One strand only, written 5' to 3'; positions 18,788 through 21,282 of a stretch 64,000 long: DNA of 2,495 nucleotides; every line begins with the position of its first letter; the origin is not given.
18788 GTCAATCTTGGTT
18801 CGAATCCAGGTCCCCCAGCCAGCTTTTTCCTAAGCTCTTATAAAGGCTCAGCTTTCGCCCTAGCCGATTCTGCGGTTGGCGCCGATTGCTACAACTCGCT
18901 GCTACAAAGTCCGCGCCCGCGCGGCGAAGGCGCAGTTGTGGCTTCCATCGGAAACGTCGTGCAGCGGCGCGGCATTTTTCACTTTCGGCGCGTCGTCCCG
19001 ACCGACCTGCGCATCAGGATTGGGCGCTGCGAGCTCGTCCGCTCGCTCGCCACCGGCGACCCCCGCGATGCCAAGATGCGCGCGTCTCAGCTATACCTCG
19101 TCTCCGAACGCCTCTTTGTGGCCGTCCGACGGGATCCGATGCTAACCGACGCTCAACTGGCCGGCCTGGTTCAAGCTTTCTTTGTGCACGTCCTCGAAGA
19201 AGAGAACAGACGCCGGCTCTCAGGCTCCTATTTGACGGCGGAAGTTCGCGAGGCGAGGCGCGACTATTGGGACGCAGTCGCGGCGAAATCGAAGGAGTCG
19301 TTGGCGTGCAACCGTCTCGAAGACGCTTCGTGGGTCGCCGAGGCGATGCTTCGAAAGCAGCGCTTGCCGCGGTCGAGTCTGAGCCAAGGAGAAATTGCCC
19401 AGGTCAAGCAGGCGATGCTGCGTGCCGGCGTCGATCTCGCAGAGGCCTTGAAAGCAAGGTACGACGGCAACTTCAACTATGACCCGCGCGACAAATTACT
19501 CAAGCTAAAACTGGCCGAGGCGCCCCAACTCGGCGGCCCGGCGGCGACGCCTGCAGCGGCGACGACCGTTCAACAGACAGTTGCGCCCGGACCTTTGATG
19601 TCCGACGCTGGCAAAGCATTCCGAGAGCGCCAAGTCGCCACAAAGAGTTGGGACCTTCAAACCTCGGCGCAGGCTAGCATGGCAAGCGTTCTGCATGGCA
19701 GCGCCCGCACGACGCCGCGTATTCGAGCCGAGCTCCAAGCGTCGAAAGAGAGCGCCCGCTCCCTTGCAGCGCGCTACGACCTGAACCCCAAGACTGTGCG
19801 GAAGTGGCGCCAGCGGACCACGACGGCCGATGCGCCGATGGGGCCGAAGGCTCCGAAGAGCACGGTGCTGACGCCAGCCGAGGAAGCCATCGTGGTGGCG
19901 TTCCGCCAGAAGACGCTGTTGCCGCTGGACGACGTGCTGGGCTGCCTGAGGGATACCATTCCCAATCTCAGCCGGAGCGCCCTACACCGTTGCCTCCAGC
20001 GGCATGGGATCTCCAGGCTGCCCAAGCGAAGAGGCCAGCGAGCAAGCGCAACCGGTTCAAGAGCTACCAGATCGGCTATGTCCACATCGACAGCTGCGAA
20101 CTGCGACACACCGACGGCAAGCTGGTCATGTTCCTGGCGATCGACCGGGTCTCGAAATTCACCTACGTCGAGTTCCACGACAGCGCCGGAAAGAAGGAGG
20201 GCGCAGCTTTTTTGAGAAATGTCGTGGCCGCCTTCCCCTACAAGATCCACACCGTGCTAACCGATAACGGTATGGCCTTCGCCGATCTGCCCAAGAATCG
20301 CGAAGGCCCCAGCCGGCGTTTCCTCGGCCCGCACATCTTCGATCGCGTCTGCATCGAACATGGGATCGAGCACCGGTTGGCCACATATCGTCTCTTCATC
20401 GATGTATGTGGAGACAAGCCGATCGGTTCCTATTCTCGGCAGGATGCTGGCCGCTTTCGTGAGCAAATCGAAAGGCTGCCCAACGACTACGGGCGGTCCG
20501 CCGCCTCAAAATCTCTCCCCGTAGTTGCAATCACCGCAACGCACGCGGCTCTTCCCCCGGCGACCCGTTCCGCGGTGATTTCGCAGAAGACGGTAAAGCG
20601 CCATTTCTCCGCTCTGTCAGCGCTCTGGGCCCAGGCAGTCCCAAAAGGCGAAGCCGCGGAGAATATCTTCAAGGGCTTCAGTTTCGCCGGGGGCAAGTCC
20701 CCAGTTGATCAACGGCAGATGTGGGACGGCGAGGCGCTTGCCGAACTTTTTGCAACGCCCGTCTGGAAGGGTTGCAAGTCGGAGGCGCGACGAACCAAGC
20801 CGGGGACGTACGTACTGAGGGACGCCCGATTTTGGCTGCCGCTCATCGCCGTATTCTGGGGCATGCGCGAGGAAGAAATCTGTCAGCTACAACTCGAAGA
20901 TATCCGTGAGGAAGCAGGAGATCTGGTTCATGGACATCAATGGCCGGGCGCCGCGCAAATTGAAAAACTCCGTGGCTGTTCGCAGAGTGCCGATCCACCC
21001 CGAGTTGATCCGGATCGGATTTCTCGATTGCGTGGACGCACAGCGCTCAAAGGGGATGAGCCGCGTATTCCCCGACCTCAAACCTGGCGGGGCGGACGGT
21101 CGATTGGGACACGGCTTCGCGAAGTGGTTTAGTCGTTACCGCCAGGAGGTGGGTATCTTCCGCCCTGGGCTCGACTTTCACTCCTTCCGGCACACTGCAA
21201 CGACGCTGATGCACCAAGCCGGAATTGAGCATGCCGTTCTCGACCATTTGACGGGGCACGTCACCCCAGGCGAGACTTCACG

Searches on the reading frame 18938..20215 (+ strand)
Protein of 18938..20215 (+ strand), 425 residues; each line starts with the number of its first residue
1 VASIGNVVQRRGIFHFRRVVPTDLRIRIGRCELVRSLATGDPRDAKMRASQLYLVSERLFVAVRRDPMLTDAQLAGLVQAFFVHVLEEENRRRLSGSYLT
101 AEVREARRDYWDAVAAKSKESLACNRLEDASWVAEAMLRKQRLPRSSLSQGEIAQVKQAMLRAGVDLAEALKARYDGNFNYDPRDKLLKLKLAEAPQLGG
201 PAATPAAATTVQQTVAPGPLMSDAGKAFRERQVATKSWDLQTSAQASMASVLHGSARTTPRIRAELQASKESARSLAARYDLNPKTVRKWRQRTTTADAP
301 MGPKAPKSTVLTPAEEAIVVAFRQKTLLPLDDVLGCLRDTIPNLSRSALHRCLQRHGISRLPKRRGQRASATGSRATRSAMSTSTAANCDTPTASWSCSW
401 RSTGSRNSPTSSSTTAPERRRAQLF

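Call 80: search_protein_families(library=pfam, proteins=[window:18938-20215:+], max_evalue=0.001)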
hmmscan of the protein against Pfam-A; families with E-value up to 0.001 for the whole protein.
window:18938-20215:+ (425 aa): 1 family
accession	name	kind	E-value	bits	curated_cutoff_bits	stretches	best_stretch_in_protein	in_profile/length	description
PF20172.3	DUF6538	-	5.8e-15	55.1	27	1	7-65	2-60/60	Domain of unknown function (DUF6538)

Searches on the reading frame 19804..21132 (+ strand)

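Call 80: search_protein_families(library=pfam, proteins=[window:19804-21132:+], max_evalue=0.001)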
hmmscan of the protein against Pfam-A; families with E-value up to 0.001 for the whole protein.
window:19804-21132:+ (442 aa): 1 family
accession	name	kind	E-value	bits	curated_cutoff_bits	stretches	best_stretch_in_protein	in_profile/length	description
PF00665.32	rve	-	2e-07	31.6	32.6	1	92-193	7-97/102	Integrase core domain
